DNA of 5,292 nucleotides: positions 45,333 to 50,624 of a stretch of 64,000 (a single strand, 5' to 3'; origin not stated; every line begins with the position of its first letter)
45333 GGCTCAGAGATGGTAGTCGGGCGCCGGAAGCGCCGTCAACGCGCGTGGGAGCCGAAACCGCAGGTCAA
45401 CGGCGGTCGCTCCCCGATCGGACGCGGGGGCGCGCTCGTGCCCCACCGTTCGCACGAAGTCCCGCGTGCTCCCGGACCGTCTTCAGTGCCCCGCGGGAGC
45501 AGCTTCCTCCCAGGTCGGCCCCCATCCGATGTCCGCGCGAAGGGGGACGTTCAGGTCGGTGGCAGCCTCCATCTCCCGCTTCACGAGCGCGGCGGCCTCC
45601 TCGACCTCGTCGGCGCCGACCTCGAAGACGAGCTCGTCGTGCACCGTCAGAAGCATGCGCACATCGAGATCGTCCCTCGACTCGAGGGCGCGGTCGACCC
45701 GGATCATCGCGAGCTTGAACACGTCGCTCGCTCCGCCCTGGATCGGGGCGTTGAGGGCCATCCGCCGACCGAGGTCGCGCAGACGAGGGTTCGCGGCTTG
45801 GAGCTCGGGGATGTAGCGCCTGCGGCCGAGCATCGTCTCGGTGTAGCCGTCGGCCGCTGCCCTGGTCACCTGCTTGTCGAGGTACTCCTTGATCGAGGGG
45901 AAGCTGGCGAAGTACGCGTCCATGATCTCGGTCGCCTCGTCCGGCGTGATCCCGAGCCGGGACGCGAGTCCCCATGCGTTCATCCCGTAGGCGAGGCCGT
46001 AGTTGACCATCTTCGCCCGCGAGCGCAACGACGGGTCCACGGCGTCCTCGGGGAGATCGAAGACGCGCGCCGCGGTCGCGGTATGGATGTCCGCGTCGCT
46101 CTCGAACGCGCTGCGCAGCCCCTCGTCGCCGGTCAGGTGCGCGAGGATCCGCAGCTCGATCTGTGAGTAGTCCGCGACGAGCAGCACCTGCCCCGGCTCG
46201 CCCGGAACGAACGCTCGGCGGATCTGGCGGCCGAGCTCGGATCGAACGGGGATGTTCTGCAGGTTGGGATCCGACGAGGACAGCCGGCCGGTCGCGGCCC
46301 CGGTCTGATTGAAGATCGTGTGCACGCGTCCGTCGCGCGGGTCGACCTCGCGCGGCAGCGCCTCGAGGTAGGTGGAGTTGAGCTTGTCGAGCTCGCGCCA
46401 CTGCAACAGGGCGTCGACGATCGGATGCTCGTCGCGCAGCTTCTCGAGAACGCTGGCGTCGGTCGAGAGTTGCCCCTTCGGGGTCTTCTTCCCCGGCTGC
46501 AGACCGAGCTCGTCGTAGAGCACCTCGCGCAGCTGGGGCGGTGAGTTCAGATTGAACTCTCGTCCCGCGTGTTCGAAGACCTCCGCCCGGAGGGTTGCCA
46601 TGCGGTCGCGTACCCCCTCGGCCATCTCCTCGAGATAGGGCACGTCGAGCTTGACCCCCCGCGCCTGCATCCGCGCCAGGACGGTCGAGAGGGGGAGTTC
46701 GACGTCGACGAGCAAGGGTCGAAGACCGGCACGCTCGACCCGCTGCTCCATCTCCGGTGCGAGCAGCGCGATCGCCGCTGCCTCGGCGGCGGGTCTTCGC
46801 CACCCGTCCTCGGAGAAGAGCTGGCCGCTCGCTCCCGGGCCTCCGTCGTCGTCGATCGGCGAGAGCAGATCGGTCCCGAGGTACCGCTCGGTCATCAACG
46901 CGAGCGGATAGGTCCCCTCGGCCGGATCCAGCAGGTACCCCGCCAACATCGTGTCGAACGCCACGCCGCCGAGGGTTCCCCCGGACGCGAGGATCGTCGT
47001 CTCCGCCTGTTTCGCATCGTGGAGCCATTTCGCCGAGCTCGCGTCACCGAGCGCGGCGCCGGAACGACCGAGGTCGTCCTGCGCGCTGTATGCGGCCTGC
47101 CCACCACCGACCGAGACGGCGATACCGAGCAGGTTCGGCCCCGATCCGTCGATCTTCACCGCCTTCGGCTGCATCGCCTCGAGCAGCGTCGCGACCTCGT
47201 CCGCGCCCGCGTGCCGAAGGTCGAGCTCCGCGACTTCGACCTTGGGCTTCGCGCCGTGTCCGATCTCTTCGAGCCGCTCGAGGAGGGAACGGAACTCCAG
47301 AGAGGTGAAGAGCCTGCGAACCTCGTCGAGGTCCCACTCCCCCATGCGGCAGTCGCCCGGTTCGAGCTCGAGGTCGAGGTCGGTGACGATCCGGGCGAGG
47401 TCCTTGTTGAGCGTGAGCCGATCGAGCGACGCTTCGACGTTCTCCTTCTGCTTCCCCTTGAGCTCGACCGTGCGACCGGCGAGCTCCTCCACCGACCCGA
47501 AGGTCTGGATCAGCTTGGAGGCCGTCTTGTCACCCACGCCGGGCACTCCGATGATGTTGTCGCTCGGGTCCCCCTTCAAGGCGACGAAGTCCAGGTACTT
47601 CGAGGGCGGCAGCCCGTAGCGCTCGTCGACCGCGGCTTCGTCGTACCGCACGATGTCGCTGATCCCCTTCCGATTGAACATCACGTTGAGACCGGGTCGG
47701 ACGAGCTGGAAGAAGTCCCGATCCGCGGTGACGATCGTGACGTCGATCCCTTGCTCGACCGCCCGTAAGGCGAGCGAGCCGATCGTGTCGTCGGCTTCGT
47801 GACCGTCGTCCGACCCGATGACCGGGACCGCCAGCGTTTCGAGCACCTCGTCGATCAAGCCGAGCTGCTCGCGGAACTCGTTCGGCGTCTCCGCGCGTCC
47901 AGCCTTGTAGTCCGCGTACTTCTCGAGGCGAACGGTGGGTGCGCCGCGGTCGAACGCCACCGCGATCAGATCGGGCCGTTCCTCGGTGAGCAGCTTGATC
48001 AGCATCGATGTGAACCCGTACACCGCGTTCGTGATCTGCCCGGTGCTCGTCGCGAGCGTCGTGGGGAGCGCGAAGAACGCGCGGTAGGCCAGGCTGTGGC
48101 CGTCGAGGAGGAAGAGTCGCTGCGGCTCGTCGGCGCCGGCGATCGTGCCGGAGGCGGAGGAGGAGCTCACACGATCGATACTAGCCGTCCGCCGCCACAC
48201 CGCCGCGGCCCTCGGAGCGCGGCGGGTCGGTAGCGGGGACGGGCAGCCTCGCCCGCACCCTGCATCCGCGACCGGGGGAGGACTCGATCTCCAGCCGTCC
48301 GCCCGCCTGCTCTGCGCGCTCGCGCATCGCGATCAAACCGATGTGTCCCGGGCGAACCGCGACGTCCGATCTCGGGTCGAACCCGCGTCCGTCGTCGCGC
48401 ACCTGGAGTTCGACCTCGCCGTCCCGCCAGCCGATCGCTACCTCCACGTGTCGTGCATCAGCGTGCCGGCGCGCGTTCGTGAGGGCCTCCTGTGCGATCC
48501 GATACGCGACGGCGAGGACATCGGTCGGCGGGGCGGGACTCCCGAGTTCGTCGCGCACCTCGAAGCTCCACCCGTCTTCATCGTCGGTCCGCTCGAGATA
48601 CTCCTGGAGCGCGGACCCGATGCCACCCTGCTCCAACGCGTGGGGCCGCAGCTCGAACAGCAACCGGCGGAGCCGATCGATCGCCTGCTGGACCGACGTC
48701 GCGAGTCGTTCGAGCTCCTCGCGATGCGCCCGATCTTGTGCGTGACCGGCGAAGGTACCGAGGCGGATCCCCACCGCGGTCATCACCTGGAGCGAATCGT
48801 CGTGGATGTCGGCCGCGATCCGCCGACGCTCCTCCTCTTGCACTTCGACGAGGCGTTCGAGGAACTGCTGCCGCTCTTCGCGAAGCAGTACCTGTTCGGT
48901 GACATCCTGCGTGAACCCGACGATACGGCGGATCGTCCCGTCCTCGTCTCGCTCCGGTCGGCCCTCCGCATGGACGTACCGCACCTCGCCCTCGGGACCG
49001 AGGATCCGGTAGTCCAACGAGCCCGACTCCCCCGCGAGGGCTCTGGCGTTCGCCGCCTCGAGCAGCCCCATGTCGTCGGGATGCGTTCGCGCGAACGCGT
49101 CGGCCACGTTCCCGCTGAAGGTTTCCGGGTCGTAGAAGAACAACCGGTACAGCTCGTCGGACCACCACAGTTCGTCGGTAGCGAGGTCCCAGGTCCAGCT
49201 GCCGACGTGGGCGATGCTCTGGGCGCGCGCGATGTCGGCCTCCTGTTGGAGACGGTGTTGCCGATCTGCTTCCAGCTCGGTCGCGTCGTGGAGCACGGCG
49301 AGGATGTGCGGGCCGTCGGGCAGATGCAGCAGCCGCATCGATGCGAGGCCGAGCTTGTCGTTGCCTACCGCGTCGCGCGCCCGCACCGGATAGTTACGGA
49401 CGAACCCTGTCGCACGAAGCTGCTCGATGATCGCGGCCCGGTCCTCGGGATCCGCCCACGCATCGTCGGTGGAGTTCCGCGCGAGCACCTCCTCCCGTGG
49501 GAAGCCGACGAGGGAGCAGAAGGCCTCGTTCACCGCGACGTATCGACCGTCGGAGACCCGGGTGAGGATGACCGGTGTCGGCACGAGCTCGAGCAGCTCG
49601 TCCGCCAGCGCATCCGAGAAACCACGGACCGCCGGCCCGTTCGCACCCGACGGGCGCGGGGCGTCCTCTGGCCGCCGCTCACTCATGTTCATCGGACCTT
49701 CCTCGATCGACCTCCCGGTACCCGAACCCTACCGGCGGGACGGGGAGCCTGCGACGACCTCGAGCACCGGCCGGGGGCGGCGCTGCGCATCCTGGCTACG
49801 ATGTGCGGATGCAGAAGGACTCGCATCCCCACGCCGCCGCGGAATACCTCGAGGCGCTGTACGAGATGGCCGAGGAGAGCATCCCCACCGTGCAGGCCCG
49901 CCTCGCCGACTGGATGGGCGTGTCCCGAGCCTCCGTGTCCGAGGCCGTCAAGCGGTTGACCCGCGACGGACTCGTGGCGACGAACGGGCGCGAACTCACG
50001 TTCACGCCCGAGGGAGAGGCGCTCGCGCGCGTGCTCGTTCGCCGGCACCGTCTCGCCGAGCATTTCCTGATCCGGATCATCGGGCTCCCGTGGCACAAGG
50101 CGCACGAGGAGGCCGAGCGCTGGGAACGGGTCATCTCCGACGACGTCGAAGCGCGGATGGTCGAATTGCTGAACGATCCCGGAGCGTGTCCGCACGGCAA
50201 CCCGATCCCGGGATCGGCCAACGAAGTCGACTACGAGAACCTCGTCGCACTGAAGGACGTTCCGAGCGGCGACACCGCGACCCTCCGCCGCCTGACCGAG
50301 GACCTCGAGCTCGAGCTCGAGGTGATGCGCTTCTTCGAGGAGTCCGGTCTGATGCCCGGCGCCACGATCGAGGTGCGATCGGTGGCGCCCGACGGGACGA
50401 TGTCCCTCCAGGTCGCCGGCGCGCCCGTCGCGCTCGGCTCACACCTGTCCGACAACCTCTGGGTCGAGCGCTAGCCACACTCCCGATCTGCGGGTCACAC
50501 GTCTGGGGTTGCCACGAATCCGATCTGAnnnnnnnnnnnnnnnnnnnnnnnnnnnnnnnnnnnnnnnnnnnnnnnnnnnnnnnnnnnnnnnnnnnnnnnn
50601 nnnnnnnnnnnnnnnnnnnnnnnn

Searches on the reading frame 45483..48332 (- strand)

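Call 81: search_protein_families(library=pfam, proteins=[window:45483-48332:-], max_evalue=0.00001)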
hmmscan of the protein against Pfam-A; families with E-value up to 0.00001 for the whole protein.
window:45483-48332:- (949 aa): 4 families
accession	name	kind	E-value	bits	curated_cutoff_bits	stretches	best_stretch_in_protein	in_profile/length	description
PF00476.26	DNA_pol_A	-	3.4e-151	504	34.3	1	566-943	3-381/381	DNA polymerase family A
PF02739.22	5_3_exonuc_N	-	3e-51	173.8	34.3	1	72-240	1-164/164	5'-3' exonuclease, N-terminal resolvase-like domain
PF01367.25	5_3_exonuc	-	3.2e-26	92.1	40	1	242-334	2-95/97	5'-3' exonuclease, C-terminal SAM fold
PF22619.2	DNA_polI_exo1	-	8.6e-08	32.5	27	1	426-484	42-100/140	DNA polymerase I, ribonuclease H-like domain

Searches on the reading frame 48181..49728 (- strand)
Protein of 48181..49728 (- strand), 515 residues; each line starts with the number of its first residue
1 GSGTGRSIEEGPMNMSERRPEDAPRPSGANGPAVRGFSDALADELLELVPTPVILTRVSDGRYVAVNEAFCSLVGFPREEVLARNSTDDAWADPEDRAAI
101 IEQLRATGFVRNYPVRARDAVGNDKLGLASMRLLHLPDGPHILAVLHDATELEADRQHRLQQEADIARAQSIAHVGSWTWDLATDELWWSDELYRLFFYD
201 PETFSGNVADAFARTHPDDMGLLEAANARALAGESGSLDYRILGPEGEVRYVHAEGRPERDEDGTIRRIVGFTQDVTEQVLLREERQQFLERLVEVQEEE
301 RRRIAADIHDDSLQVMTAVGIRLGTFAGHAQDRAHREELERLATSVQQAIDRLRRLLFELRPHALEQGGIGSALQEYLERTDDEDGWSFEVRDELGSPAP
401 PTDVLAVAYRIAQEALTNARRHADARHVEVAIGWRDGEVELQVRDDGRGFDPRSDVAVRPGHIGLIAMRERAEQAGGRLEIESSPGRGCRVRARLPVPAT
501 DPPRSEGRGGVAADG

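Call 81: search_protein_families(library=pfam, proteins=[window:48181-49728:-], max_evalue=0.00001)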
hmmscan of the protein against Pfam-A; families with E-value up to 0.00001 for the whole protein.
window:48181-49728:- (515 aa): 7 families
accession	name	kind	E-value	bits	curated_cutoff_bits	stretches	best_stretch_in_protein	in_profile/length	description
PF08447.18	PAS_3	-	3.1e-18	66.3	25.6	1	187-272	2-88/89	PAS fold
PF00989.32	PAS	-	1.3e-16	61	22.6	1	43-131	4-93/113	PAS fold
PF02518.31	HATPase_c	-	2.1e-16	60.8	26.4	1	409-498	7-110/111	Histidine kinase-, DNA gyrase B-, and HSP90-like ATPase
PF13426.13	PAS_9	-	8.3e-15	55.4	27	1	52-151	3-103/103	PAS domain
PF08448.16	PAS_4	-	2.8e-12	47.3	23.1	1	193-280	24-109/110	PAS fold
PF07730.19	HisKA_3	-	3.2e-11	44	24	1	300-365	1-68/68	Histidine kinase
PF13581.12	HATPase_c_2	-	8.4e-06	26.2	27.4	0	411-454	35-83/127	Histidine kinase-like ATPase domain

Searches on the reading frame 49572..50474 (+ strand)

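Call 81: search_protein_families(library=pfam, proteins=[window:49572-50474:+], max_evalue=0.00001)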
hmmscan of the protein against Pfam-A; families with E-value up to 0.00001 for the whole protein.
window:49572-50474:+ (300 aa): 5 families
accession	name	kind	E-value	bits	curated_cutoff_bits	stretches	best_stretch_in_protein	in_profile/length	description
PF02742.21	Fe_dep_repr_C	-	2.1e-28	98.6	27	1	145-213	1-69/70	Iron dependent repressor, metal binding and dimerisation domain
PF01325.25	Fe_dep_repress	-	6.4e-11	42.7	26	1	90-139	7-56/60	Iron dependent repressor, N-terminal DNA binding domain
PF04023.20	FeoA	-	9.5e-10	38.8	23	1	226-300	2-74/74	FeoA domain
PF13545.12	HTH_Crp_2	-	7.5e-07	29.5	27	1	102-143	19-60/70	Crp-like helix-turn-helix domain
PF00392.27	GntR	-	3.8e-06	26.9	27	1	100-141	20-60/64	Bacterial regulatory proteins, gntR family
